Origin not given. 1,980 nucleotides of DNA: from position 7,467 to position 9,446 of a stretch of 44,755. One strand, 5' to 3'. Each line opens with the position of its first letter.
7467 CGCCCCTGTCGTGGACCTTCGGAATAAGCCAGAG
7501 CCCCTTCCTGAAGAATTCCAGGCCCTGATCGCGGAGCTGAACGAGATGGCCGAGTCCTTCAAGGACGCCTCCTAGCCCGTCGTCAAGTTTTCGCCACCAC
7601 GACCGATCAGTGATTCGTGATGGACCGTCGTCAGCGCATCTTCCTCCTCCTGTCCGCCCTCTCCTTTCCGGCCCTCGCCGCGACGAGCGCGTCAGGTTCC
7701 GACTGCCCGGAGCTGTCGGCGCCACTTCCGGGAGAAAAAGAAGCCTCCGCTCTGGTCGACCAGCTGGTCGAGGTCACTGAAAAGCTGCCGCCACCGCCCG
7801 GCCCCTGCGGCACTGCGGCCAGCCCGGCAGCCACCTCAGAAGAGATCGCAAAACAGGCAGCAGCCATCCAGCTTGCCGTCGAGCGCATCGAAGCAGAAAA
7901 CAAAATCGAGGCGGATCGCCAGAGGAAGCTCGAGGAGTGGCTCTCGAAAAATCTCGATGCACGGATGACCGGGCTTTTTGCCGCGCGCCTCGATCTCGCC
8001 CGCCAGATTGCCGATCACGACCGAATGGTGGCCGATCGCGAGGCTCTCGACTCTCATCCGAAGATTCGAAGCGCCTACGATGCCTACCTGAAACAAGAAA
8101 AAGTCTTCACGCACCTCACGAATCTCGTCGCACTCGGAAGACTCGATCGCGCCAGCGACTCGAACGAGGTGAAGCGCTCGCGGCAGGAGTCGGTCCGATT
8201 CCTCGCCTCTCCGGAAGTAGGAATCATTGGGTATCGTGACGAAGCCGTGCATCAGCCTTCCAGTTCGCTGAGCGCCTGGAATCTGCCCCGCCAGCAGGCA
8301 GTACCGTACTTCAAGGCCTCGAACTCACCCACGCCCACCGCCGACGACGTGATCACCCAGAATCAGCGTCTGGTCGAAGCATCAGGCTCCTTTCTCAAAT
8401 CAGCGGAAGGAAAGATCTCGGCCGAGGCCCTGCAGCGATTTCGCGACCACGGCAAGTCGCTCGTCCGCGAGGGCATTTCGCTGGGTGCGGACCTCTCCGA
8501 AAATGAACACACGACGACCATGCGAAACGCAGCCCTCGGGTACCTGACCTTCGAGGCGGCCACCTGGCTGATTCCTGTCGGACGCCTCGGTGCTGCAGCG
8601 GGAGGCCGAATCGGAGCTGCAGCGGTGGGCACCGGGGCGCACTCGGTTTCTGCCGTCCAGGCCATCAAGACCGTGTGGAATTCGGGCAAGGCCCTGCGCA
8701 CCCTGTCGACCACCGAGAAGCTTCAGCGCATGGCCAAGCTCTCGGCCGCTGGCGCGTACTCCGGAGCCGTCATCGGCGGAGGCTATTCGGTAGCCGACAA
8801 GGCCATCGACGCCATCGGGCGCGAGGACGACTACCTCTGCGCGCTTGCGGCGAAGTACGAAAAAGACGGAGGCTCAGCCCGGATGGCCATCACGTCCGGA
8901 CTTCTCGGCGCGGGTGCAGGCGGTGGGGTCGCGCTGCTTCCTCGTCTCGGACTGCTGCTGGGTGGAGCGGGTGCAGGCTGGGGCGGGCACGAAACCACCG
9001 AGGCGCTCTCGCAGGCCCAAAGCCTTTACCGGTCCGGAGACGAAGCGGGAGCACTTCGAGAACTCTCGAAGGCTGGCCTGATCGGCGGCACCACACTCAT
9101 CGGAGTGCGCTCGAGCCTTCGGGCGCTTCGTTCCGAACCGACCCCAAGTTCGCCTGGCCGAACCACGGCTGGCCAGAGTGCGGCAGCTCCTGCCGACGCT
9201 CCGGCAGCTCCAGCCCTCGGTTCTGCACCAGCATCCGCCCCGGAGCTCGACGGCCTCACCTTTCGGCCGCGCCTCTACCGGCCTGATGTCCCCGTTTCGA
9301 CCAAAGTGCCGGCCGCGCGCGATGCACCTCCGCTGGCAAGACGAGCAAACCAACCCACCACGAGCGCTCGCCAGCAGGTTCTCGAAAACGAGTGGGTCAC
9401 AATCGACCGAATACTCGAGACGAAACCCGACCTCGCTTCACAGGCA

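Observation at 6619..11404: Same-strand cluster: two small exported proteins, an 837-aa signal-peptide Fic protein, a beta-barrel OMP and one terminator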

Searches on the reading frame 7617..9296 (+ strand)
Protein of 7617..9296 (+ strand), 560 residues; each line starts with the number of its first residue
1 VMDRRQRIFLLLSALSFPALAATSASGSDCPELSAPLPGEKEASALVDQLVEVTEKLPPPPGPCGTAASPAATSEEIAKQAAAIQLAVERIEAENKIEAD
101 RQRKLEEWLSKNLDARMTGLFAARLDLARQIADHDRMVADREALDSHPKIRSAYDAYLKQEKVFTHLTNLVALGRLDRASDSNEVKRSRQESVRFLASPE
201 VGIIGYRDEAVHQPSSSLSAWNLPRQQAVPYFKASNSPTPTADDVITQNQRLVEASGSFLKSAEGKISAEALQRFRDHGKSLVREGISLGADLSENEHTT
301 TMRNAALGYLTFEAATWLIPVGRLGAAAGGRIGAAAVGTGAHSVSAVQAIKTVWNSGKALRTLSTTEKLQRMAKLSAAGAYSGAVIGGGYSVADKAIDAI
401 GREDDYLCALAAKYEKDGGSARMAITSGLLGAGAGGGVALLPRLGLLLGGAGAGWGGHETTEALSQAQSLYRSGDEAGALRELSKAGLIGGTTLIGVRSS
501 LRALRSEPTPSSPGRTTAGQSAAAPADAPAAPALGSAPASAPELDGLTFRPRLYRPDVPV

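Call 30: search_protein_representatives(protein=window:7617-9176:+)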
Query: 520 residues. Proteins with E-value up to 0.001 (for the whole library): 3; up to 1e-10: 3; up to 1e-30: 3. The best 3 are listed.
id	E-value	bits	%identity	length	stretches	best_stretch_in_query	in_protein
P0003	1.0e-156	539.2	53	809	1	10-514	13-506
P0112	4.1e-142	491.0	49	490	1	24-504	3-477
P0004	6.6e-103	361.7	56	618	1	193-509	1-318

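Call 32: find_encoding_contigs(protein=P0112, flank=10000, max_places=3)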
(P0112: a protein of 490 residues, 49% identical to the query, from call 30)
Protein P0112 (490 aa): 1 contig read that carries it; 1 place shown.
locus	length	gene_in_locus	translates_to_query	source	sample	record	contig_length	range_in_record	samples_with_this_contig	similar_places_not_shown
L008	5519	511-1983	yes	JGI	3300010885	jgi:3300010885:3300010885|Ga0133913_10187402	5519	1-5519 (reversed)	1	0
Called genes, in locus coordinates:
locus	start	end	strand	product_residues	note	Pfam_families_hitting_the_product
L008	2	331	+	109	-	?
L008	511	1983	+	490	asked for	-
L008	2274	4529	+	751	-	PF01145:Band_7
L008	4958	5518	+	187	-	?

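Call 37: search_protein_families(library=pfam, proteins=[window:7617-9296:+], max_evalue=5)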
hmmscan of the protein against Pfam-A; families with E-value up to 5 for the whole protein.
window:7617-9296:+ (560 aa): 0 families

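Call 93: search_solved_structures(query=A9, max_evalue=10, show_alignments=0)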
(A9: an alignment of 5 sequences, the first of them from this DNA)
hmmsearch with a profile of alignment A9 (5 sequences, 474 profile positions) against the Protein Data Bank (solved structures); distinct sequences matched with E-value up to 10: 4.
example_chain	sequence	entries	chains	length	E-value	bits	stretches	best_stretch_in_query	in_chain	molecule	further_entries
9uan_B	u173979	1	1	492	0.012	17.7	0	381-438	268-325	miniGq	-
3vm6_A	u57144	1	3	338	0.77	11.7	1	291-344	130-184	Translation initiation factor eIF-2B, delta subunit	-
3a11_A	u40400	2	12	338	0.78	11.7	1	291-344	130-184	Translation initiation factor eIF-2B, delta subunit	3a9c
7xw9_A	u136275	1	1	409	1.3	11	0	378-432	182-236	Guanine nucleotide-binding protein G(q) subunit alpha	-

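Call 94: search_protein_families(library=pfam, alignment_id=A9, max_evalue=1)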
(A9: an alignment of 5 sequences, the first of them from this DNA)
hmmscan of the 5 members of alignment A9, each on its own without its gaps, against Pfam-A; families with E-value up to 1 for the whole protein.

A. member 1, seq(483 aa): 0 families

B. families by the number of members that match (of 5 scanned): 1 family
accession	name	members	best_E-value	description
PF07721.20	TPR_4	1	0.5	Tetratricopeptide repeat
